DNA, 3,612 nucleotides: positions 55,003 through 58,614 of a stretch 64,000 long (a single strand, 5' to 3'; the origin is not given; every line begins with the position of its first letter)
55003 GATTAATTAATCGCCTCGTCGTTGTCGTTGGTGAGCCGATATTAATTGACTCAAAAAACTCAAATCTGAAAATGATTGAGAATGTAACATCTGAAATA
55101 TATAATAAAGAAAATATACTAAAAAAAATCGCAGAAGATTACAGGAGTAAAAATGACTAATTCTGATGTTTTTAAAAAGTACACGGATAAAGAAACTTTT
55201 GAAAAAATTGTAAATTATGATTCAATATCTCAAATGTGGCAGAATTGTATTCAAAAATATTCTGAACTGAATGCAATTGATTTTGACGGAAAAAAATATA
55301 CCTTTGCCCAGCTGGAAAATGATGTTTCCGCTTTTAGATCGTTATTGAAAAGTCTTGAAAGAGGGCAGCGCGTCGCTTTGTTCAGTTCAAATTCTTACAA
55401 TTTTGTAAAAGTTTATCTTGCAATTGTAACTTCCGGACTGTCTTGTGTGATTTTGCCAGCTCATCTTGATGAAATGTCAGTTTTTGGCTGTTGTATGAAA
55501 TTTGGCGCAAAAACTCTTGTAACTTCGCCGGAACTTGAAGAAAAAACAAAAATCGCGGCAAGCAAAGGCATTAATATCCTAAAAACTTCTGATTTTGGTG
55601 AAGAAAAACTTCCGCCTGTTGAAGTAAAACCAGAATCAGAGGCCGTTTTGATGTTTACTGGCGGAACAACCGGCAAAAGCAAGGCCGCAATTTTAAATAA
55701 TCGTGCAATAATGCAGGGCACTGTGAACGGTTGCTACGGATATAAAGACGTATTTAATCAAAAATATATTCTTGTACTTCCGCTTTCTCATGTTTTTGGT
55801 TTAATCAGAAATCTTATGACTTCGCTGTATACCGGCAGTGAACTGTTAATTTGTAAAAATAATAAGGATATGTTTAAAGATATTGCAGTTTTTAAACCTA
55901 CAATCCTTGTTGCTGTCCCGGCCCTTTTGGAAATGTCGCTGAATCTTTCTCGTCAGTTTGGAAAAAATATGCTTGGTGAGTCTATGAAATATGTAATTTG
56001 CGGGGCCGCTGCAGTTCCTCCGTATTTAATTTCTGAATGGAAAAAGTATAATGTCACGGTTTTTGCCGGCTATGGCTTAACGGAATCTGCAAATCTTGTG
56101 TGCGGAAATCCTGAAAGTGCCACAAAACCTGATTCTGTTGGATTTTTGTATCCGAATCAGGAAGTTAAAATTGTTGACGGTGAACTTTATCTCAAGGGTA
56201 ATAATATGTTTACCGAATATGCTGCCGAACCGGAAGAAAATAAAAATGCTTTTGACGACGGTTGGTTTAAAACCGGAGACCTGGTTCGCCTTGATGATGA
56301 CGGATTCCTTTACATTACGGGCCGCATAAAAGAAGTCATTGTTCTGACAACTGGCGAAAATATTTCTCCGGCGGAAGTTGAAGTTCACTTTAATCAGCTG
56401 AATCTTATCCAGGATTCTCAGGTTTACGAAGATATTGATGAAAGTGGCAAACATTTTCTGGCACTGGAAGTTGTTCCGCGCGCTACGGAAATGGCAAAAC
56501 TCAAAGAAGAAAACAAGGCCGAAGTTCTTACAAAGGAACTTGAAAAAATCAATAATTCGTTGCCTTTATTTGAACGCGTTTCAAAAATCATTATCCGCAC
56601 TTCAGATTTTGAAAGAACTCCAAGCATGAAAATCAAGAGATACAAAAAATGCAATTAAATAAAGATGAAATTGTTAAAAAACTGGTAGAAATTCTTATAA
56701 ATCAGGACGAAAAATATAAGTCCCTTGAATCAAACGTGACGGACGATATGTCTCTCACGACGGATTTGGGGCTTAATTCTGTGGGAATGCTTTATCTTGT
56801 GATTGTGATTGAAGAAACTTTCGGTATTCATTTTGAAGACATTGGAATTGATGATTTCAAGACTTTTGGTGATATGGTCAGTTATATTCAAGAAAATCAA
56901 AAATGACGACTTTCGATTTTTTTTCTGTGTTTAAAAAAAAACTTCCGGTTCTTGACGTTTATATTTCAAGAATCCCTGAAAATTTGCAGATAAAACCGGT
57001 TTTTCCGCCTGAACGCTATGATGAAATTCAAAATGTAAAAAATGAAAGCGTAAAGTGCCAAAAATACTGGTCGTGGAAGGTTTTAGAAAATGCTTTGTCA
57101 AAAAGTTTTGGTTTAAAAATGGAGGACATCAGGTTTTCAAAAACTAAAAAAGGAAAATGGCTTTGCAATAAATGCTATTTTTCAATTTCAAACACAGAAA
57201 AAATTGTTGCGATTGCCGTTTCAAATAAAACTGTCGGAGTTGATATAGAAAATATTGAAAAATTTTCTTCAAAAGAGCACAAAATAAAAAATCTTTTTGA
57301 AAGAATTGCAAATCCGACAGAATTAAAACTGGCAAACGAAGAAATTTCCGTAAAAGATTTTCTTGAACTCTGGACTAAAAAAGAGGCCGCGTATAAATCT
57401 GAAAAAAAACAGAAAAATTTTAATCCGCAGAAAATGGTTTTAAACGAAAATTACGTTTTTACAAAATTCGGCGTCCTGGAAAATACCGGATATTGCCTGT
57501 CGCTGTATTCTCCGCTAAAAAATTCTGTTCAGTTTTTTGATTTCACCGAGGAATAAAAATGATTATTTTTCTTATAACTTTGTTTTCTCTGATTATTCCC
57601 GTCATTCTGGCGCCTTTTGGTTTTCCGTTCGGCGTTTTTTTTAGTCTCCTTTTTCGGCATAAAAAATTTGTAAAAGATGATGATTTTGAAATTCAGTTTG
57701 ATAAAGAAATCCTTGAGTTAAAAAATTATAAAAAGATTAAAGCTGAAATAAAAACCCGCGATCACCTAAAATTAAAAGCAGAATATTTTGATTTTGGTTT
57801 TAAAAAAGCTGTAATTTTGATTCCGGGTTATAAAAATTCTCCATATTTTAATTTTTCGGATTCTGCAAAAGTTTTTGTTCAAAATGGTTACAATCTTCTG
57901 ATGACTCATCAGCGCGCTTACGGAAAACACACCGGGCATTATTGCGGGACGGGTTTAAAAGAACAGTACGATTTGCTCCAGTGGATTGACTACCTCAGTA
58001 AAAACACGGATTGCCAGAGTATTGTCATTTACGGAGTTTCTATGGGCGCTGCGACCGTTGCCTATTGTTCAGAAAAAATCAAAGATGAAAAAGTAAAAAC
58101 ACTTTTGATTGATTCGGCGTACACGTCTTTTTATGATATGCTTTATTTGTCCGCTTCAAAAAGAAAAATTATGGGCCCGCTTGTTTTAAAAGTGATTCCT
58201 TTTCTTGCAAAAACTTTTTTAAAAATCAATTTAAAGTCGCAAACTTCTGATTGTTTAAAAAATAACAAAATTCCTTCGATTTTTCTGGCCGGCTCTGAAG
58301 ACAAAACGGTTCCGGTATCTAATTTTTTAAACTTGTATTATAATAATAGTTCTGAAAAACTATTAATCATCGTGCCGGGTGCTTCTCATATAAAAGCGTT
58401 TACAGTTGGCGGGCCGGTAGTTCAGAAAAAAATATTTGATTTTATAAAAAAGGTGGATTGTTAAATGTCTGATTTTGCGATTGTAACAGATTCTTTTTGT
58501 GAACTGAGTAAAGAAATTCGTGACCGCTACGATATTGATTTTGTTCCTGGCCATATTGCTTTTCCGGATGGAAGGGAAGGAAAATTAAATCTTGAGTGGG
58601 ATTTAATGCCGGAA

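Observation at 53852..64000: Eleven-gene, translationally coupled lipid-acylation/salvage operon with no match to a pathway I recognise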

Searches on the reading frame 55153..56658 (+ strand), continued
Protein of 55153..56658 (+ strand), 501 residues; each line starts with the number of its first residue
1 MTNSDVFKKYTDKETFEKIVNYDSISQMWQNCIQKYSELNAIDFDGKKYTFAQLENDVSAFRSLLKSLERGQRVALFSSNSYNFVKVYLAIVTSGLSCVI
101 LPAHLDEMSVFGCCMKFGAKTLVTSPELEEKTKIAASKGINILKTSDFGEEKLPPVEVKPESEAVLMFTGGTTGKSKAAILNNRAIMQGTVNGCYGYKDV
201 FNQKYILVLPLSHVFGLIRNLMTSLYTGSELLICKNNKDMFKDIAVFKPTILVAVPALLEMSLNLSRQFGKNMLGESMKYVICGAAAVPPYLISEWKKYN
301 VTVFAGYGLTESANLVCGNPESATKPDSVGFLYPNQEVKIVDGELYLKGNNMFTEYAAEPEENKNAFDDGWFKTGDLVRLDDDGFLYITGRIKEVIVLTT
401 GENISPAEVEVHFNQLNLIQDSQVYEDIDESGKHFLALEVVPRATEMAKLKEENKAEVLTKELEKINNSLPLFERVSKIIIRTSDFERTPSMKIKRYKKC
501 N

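Call 41: search_protein_families(library=ncbifam, proteins=[L041:6770-8683:+, L073:11739-12155:+, L041:14644-16011:+, L002:16122-16700:+, L002:16709-17440:+, L005:8378-9307:+], max_evalue=0.001)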
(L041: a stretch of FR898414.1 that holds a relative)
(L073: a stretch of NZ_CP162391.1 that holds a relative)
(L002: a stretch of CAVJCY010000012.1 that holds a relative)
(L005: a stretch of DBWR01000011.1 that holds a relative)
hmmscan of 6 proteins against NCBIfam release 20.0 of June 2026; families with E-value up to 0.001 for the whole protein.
L041:6770-8683:+ (637 aa): 59 families (the best 25 are shown)
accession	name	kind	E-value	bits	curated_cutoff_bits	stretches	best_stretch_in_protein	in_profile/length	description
TIGR01923.1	menE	equivalog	2.4e-32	112.3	330.15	2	325-476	224-384/442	o-succinylbenzoate--CoA ligase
NF004837.0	PRK06187.1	subfamily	1.4e-28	99.4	476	3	325-476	286-458/531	long-chain-fatty-acid--CoA ligase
NF002966.0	PRK03640.1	equivalog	2.4e-28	99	556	2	316-498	245-444/483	o-succinylbenzoate--CoA ligase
NF005307.0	PRK06839.1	equivalog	4.6e-23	81.6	748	2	325-474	264-427/496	o-succinylbenzoate--CoA ligase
NF006539.0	PRK09029.1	equivalog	5.8e-21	74.9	494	2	327-473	242-386/458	o-succinylbenzoate--CoA ligase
NF004114.0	PRK05605.1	equivalog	1.2e-18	66.8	766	3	325-473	338-502/575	long-chain-fatty-acid--CoA ligase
NF052269.1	Staph_lig_FadD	equivalog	3e-18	65.4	650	2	325-466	265-418/499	long-chain-fatty-acid--CoA ligase FadD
NF038343.1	ligase_FadD11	exception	2.2e-17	62.7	950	1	315-461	317-466/585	fatty acid--CoA ligase FadD11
TIGR01733.1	AA-adenyl-dom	subfamily_domain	6.9e-15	54.7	317.4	2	58-276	1-230/409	amino acid adenylation domain-containing protein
NF005702.0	PRK07514.1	subfamily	3.7e-14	52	558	1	325-473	270-433/506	malonyl-CoA synthase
NF005714.0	PRK07529.1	subfamily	4.4e-13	48.4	632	1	326-462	339-496/640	acyl-CoA synthetase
NF006020.0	PRK08162.1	subfamily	1.6e-12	46.5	677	1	194-291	208-303/545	acyl-CoA synthetase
NF005220.0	PRK06710.1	equivalog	4.4e-12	44.9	1116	2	325-475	323-488/563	long-chain-fatty-acid--CoA ligase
NF005877.1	PRK07824.1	equivalog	6.4e-11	41.9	345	1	329-484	162-306/362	o-succinylbenzoate--CoA ligase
NF005801.1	PRK07656.1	equivalog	7e-11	41.4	657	1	326-477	280-440/500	FadD3 family acyl-CoA ligase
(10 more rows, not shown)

L073:11739-12155:+ (138 aa): 0 families

L041:14644-16011:+ (455 aa): 3 families
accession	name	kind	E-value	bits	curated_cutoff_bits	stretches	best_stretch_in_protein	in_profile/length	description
TIGR00792.1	gph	subfamily_domain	5.8e-12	45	231.35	1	48-401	38-374/437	glycoside-pentoside-hexuronide (GPH):cation symporter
NF007749.0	PRK10429.1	equivalog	2.2e-10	39.9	456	1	63-406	46-392/473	melibiose:sodium transporter MelB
NF008526.0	PRK11462.1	equivalog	1.6e-05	23.9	836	1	58-164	44-147/460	glycoside-pentoside-hexuronide family transporter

L002:16122-16700:+ (192 aa): 0 families

L002:16709-17440:+ (243 aa): 9 families
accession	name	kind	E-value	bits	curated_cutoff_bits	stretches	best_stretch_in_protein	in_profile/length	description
TIGR04182.1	glyco_TIGR04182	equivalog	1.1e-16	61.1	325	1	11-231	4-214/293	S-layer glycoprotein N-glycosyltransferase AglJ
NF058614.1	PPMAGASynPpgS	equivalog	2.7e-16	59.7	370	1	11-227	4-215/226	polyprenyl-phospho-N-acetylgalactosaminyl synthase PpgS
TIGR03937.1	PgaC_IcaA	equivalog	3.5e-07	29.5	422.3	1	9-120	47-156/407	poly-beta-1,6-N-acetyl-D-glucosamine synthase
TIGR03111.1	glyc2_xrt_Gpos1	hypoth_equivalog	4.7e-06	25.7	363.95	1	11-123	53-165/439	TIGR03111 family XrtG-associated glycosyltransferase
NF007482.0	PRK10073.1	equivalog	1.7e-05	24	423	1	7-78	6-79/334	glycosyltransferase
NF041391.1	DPhHxTase_Halo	equivalog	0.00017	20.7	375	1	22-230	10-204/213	dolichyl-phosphate hexose transferase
TIGR04440.1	glyco_TIGR04440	domain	0.00021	21.1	70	1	11-122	4-114/215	TIGR00180 family glycosyltransferase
NF041875.1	EPS_EpsD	equivalog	0.00023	20.7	370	1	11-78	3-73/325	exopolysaccharide biosynthesis glycosyltransferase EpsD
TIGR03965.1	mycofact_glyco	equivalog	0.00023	20.2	280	1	11-78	78-148/467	mycofactocin biosynthesis glycosyltransferase MftF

L005:8378-9307:+ (309 aa): 8 families
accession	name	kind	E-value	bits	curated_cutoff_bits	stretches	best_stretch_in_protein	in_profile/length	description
NF041902.1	pecacetest_PaeX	equivalog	5.6e-47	160.3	550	1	75-303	77-305/318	pectin acetylesterase PaeX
NF042968.1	AcxylEst_AxeA1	equivalog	7.9e-41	139.8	700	1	74-303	49-265/459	acetylxylan esterase AxeA1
NF052620.1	AryltfaseLP1002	equivalog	1.8e-31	109.5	300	1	58-289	17-241/265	lp_1002 family arylesterase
NF052354.1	EstLipQMycob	equivalog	2.1e-13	49.7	700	1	52-283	144-378/418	esterase LipQ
NF058653.1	LipP1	equivalog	2.1e-11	43.3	350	1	57-166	58-163/300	LipP1 family hormone-sensitive lipase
NF007547.0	PRK10162.1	equivalog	1.1e-07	31.1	389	1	56-162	71-172/321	acetyl esterase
NF033149.0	CHL_hydrolase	equivalog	2.5e-05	23.4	500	1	49-163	54-164/310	chloramphenicol hydrolase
NF050058.1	e_dPHAscl_type1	hypoth_equivalog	3.7e-05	23.3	150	0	126-162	83-119/276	extracellular catalytic domain type 1 short-chain-length polyhydroxyalkanoate depolymerase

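Call 42: search_solved_structures(query=L041:6770-8683:+, max_evalue=1e-10)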
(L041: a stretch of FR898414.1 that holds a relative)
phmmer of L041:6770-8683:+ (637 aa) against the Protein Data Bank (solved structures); distinct sequences matched with E-value up to 1e-10: 9.
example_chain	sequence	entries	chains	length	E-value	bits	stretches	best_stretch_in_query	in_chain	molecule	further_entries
5x8f_A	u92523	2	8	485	4.7e-14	55.5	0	324-476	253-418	2-succinylbenzoate--CoA ligase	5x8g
5buq_A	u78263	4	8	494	5.2e-14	55.3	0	324-476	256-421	2-succinylbenzoate--CoA ligase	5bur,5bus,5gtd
2qvx_X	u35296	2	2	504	1.3e-13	54.1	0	325-476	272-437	4-Chlorobenzoate CoA Ligase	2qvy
2qvz_X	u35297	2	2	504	4.1e-13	52.4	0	374-476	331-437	4-Chlorobenzoate CoA Ligase/Synthetase | 4-Chlorobenzoate CoA Ligase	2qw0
3cw8_X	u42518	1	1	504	4.2e-13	52.4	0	412-476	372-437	4-chlorobenzoyl CoA ligase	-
1t5d_X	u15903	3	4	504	5.7e-13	51.9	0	413-476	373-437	4-chlorobenzoyl CoA ligase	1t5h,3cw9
3dlp_X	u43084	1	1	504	5.1e-12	48.8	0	413-476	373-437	4-Chlorobenzoate CoA Ligase/Synthetase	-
6nj0_A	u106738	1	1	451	7.6e-12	48.2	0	326-463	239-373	2-succinylbenzoate--CoA ligase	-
5c5h_A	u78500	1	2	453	7.7e-12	48.2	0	326-463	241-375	2-succinylbenzoate--CoA ligase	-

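Call 43: search_solved_structures(query=L073:11739-12155:+, max_evalue=0.01)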
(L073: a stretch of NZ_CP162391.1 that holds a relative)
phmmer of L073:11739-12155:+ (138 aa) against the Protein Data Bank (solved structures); distinct sequences matched with E-value up to 0.01: 0.

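Call 49: search_protein_families(library=pfam, proteins=[L005:11818-12969:+, L005:12970-15348:+, L005:19760-21268:+, L005:4306-5094:-, L049:1-642:+, L076:13322-18841:+, L081:8198-9127:+, L081:7413-8195:+, L076:6784-8712:+], max_evalue=0.001)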
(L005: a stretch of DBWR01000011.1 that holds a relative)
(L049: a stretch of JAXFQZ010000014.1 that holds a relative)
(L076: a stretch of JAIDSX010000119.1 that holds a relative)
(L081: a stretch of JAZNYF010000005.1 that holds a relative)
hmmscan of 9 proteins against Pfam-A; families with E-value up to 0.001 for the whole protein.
L005:11818-12969:+ (383 aa): 0 families

L005:12970-15348:+ (792 aa): 1 family
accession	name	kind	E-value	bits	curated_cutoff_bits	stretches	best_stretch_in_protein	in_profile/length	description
PF03176.21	MMPL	-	3.6e-07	29.9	20.5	1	200-405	79-292/333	MMPL family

L005:19760-21268:+ (502 aa): 2 families
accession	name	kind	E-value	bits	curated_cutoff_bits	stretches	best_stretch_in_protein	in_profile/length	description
PF00211.25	Guanylate_cyc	-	2.6e-29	102.6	21.9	1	324-497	8-176/183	Adenylate and Guanylate cyclase catalytic domain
PF00672.30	HAMP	-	2.5e-14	53.7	25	1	240-291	2-53/53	HAMP domain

L005:4306-5094:- (262 aa): 3 families
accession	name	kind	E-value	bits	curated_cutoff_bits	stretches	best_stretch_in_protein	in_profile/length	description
PF00561.26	Abhydrolase_1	-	6.1e-18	65.8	25.8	1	16-247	2-245/245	alpha/beta hydrolase fold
PF12146.15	Hydrolase_4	-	1.8e-12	47.6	27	1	17-246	7-238/239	Serine aminopeptidase, S33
PF12697.13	Abhydrolase_6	-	4.3e-11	44.3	26.3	1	17-250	1-214/217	Alpha/beta hydrolase family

L049:1-642:+ (213 aa): 1 family
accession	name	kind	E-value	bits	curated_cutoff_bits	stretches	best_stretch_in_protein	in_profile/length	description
PF00550.31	PP-binding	-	8.1e-08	32.9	20.8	1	139-204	1-65/67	Phosphopantetheine attachment site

L076:13322-18841:+ (1839 aa): 0 families

L081:8198-9127:+ (309 aa): 2 families
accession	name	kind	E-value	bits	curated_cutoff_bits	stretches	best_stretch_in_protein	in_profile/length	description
PF01613.24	Flavin_Reduct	-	4.4e-06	27.3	27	1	55-149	35-120/153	Flavin reductase like domain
PF04289.18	DUF447_N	-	9.2e-05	22.8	24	0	64-107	34-76/114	Protein of unknown function (DUF447) N-terminal domain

L081:7413-8195:+ (260 aa): 1 family
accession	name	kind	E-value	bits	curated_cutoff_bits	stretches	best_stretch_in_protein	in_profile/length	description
PF14808.11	TMEM164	-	3.3e-20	73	25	1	14-234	2-213/217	TMEM164 family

L076:6784-8712:+ (642 aa): 2 families
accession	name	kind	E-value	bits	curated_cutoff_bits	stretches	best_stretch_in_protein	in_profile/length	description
PF13347.12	MFS_2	-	7.7e-33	114.1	27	1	58-471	32-418/427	MFS/sugar transport protein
PF07690.21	MFS_1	-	1.7e-10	40.8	33.4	1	77-403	46-342/347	Major Facilitator Superfamily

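Call 51: search_solved_structures(query=L041:14644-16011:+, max_evalue=0.01)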
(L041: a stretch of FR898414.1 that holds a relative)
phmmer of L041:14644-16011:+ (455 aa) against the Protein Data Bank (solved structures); distinct sequences matched with E-value up to 0.01: 0.

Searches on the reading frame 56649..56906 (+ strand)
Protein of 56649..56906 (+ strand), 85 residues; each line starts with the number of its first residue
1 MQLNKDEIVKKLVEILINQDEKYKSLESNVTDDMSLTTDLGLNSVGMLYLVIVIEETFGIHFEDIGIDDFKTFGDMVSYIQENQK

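Call 3: search_protein_families(library=pfam, proteins=[window:56649-56906:+], max_evalue=0.01)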
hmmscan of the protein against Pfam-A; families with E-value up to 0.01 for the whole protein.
window:56649-56906:+ (85 aa): 1 family
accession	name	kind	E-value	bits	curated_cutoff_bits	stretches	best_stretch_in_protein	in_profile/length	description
PF00550.31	PP-binding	-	1.1e-05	26.1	20.8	1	29-80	17-67/67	Phosphopantetheine attachment site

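Call 9: search_protein_families(library=ncbifam, proteins=[window:56649-56906:+], max_evalue=0.001)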
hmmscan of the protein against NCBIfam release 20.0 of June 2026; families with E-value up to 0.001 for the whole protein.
window:56649-56906:+ (85 aa): 11 families
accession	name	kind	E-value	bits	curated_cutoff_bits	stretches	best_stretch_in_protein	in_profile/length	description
NF009104.0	PRK12449.1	equivalog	2.6e-12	46.5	70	1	4-83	2-78/80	acyl carrier protein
NF002147.0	PRK00982.1-1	equivalog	5.8e-12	45.3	84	1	1-84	1-81/83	acyl carrier protein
NF002150.0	PRK00982.1-4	subfamily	2.5e-11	43.7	66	1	4-85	2-80/80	acyl carrier protein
NF002148.0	PRK00982.1-2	subfamily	2.3e-10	40.1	71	1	5-84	2-78/79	acyl carrier protein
TIGR00517.1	acyl_carrier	equivalog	7.7e-10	38.5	70.45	1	6-84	2-77/77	acyl carrier protein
NF002151.0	PRK00982.1-5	equivalog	1.1e-09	38.2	92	1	8-84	4-77/78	acyl carrier protein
NF040636.1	AcpM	exception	5.5e-08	32.7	146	1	5-82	3-77/93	meromycolate extension acyl carrier protein AcpM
NF005798.0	PRK07639.1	equivalog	7.7e-08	32.7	100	1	5-85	3-83/91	petrobactin biosynthesis protein AsbD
NF058660.1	cispen_ACP_AmcB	equivalog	3.4e-07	30.3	80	1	22-84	15-79/80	cispentacin biosynthesis acyl carrier protein AmcB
NF002149.0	PRK00982.1-3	equivalog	1.1e-06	28.5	106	1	21-85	14-78/78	acyl carrier protein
NF004533.0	PRK05883.1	equivalog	1.7e-05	24.6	72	1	4-81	20-94/100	acyl carrier protein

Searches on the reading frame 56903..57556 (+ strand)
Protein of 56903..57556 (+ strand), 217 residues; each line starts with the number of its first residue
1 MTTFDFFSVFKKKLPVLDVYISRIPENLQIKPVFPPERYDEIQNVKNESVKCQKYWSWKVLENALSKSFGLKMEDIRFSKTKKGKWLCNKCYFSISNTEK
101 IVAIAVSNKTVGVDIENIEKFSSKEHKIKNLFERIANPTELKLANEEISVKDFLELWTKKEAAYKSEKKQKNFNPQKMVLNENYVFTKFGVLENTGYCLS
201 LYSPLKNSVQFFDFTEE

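Call 3: search_protein_families(library=pfam, proteins=[window:56903-57556:+], max_evalue=0.01)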
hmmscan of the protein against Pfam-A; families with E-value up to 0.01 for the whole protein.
window:56903-57556:+ (217 aa): 1 family
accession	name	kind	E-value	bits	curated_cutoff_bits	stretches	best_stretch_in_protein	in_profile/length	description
PF01648.25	ACPS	-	4.6e-10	40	25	1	111-166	2-60/111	4'-phosphopantetheinyl transferase superfamily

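Call 9: search_protein_families(library=ncbifam, proteins=[window:56903-57556:+], max_evalue=0.001)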
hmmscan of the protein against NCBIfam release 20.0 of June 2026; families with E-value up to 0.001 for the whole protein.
window:56903-57556:+ (217 aa): 5 families
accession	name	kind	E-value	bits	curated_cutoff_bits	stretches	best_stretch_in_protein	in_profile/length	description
NF047349.1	4PPT_AusB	equivalog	2e-09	37.2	225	1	61-165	48-146/205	aureusimine biosynthesis 4'-phosphopantetheinyl transferase AusB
TIGR00556.1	pantethn_trn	domain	2.8e-08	33.9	45.35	1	108-173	2-70/128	phosphopantetheine--protein transferase domain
NF042922.1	4PPT_HetI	equivalog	5.6e-06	25.8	370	1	60-166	66-178/235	4'-phosphopantetheinyl transferase HetI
NF007676.0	PRK10351.1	equivalog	1.7e-05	24.5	174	1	74-166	49-142/195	4'-phosphopantetheinyl transferase AcpT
NF007604.0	PRK10251.1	equivalog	0.00037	20.1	169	1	89-173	85-169/209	enterobactin synthase subunit EntD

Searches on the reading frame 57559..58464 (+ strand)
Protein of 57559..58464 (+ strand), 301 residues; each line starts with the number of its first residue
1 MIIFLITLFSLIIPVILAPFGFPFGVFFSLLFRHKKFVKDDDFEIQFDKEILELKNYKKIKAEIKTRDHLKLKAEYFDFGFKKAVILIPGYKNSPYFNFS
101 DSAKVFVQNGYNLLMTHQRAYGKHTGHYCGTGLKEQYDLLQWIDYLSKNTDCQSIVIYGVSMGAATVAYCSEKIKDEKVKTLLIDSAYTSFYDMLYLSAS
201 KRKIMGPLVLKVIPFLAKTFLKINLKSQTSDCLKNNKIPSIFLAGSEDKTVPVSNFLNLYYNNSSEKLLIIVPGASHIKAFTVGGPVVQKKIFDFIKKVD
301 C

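Call 3: search_protein_families(library=pfam, proteins=[window:57559-58464:+], max_evalue=0.01)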
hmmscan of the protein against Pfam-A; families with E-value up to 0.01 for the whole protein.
window:57559-58464:+ (301 aa): 4 families
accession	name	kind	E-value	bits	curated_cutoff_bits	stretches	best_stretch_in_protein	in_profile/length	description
PF12146.15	Hydrolase_4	-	2e-08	34.3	27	1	82-187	4-109/239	Serine aminopeptidase, S33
PF00561.26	Abhydrolase_1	-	5e-08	33.3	25.8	1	84-189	2-104/245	alpha/beta hydrolase fold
PF02129.25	Peptidase_S15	-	3.5e-07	30.6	23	1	92-196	46-138/262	X-Pro dipeptidyl-peptidase (S15 family)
PF00326.27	Peptidase_S9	-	0.00033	20.7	22.6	1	99-298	3-208/213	Prolyl oligopeptidase family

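Call 9: search_protein_families(library=ncbifam, proteins=[window:57559-58464:+], max_evalue=0.001)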
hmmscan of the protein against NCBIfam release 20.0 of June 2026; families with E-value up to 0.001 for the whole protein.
window:57559-58464:+ (301 aa): 1 family
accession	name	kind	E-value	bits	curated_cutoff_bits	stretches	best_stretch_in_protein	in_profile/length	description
NF047920.1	lactonase_UilS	equivalog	3.9e-05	23.5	400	0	85-185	27-128/285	UilS family quorum-quenching N-acyl-homoserine lactonase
